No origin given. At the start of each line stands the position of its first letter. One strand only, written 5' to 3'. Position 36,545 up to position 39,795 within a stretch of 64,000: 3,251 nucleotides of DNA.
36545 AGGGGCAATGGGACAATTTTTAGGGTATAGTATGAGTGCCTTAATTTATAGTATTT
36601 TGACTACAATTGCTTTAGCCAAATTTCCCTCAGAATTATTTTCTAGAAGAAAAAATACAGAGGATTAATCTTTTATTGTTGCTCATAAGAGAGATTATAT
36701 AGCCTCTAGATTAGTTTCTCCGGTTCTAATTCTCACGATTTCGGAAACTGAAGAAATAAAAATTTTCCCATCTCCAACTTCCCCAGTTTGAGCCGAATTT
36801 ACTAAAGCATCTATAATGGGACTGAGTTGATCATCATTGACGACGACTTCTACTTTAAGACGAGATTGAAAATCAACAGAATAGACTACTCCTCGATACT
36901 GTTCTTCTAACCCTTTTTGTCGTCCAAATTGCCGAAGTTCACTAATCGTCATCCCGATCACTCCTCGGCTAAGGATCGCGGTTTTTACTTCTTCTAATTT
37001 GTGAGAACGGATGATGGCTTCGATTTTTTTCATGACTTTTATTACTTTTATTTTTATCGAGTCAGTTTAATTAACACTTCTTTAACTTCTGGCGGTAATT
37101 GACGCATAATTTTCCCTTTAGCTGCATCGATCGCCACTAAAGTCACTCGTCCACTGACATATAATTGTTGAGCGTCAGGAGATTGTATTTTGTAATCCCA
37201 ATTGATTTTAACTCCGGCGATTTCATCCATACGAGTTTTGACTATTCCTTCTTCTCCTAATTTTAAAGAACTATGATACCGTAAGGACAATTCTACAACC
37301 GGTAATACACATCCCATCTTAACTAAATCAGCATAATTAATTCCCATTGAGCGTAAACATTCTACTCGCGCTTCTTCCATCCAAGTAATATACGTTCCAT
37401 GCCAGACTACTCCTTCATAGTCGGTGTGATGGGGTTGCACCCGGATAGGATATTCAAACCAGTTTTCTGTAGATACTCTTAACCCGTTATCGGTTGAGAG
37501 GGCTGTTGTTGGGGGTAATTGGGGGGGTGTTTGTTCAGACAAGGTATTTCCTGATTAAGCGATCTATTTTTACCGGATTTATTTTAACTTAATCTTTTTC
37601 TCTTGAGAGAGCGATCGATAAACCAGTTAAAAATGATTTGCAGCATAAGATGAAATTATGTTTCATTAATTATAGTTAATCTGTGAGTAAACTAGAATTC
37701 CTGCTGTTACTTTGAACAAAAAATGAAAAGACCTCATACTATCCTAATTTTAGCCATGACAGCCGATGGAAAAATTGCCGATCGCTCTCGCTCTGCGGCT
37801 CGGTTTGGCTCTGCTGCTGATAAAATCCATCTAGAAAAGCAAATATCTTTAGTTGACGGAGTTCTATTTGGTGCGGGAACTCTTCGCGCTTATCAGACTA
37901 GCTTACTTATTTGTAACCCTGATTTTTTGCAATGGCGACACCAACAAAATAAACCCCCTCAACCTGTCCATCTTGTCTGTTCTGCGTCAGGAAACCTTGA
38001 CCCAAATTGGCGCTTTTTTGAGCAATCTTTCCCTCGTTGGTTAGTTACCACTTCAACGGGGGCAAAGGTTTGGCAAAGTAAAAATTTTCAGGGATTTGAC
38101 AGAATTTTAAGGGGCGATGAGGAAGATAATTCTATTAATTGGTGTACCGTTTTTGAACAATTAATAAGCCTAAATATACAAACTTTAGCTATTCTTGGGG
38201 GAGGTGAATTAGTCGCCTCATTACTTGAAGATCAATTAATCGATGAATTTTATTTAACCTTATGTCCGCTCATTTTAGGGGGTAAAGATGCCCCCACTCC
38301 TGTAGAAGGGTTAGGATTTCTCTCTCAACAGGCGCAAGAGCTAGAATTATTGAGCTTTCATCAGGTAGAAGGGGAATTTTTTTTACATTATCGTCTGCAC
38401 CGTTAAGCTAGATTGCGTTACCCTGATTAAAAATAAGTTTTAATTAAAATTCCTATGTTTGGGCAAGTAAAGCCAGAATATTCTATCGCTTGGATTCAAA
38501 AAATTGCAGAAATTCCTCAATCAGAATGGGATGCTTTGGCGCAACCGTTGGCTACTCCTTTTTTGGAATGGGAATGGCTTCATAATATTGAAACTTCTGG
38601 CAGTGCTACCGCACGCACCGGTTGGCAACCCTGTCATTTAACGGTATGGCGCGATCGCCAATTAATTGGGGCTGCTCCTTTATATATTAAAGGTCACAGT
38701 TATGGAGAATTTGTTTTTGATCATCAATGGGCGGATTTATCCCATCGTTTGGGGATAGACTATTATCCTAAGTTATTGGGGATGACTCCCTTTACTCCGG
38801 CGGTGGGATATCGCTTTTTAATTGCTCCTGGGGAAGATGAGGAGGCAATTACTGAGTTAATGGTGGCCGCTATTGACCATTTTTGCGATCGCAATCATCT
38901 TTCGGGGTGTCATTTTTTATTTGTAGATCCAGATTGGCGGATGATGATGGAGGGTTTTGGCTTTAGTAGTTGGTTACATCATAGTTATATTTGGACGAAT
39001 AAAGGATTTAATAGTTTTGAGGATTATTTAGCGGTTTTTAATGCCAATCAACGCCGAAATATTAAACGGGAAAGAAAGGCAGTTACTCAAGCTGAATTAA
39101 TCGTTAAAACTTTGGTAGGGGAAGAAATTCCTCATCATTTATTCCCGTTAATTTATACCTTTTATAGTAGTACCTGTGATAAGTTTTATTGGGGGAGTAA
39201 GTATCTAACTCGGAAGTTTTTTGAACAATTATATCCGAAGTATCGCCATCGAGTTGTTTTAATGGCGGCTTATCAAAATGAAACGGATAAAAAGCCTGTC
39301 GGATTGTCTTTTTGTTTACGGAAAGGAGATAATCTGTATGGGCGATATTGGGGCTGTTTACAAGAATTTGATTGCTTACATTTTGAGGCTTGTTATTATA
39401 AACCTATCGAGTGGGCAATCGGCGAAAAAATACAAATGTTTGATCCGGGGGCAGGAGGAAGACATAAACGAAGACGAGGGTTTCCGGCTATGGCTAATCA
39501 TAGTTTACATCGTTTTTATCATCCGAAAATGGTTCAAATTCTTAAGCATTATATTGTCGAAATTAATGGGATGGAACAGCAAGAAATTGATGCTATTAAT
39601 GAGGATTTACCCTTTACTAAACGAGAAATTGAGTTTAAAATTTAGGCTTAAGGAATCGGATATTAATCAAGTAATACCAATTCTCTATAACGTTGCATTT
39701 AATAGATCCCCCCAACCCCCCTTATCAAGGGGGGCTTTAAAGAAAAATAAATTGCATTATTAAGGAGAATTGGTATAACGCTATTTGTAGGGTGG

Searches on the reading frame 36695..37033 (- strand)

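Call 38: search_protein_families(library=pfam, proteins=[window:36695-37033:-], max_evalue=0.00001)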
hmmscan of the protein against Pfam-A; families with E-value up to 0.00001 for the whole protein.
window:36695-37033:- (112 aa): 1 family
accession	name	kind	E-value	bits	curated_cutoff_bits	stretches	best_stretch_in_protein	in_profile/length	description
PF00543.27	P-II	-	9.3e-27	93.8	25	1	1-106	1-102/102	Nitrogen regulatory protein P-II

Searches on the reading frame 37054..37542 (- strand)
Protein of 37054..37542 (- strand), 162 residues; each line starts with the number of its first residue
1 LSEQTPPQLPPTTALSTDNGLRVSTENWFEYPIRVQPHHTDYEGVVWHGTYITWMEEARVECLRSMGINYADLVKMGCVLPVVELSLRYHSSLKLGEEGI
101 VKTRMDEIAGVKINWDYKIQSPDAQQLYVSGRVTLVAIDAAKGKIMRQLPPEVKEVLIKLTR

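Call 38: search_protein_families(library=pfam, proteins=[window:37054-37542:-], max_evalue=0.00001)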
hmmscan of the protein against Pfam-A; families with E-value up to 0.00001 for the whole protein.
window:37054-37542:- (162 aa): 2 families
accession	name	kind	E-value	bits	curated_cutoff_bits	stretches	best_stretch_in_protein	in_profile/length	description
PF13279.12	4HBT_2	-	2.1e-14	54.4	25.5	1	35-155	1-120/122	Thioesterase-like superfamily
PF03061.28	4HBT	-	2.5e-12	47.4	20.6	1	44-123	2-74/79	Thioesterase superfamily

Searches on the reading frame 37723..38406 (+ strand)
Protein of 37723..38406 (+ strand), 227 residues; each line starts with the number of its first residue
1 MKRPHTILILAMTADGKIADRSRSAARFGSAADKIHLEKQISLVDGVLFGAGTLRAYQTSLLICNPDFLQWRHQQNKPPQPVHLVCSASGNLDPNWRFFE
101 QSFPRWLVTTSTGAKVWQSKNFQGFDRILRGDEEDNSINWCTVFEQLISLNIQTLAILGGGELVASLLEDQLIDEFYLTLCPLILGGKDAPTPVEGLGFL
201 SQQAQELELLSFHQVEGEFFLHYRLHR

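Call 38: search_protein_families(library=pfam, proteins=[window:37723-38406:+], max_evalue=0.00001)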
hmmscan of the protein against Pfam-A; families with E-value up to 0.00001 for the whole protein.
window:37723-38406:+ (227 aa): 1 family
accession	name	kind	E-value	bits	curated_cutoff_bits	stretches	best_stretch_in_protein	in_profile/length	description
PF01872.23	RibD_C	-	1.9e-28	100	24.1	1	4-215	1-191/197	RibD C-terminal domain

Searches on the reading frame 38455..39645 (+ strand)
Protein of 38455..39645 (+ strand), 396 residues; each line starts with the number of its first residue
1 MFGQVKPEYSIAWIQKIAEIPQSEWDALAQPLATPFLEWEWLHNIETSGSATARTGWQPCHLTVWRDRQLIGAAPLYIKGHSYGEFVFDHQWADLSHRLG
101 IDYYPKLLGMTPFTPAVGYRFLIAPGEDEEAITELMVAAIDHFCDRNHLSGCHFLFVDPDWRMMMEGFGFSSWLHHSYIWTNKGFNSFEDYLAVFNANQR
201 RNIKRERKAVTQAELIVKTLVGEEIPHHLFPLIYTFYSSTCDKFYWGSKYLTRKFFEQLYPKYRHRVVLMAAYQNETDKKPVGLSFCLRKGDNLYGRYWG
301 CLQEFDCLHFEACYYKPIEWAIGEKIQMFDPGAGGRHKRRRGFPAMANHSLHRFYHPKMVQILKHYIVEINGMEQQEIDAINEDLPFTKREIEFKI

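Call 38: search_protein_families(library=pfam, proteins=[window:38455-39645:+], max_evalue=0.00001)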
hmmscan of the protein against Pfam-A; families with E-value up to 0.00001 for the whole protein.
window:38455-39645:+ (396 aa): 2 families
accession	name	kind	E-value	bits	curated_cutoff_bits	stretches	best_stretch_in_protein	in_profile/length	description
PF04339.18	FemAB_like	-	1.7e-146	488.5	27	1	17-388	2-368/369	Peptidogalycan biosysnthesis/recognition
PF13480.13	Acetyltransf_6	-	2.3e-07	31.5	22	1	198-335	2-138/143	Acetyltransferase (GNAT) domain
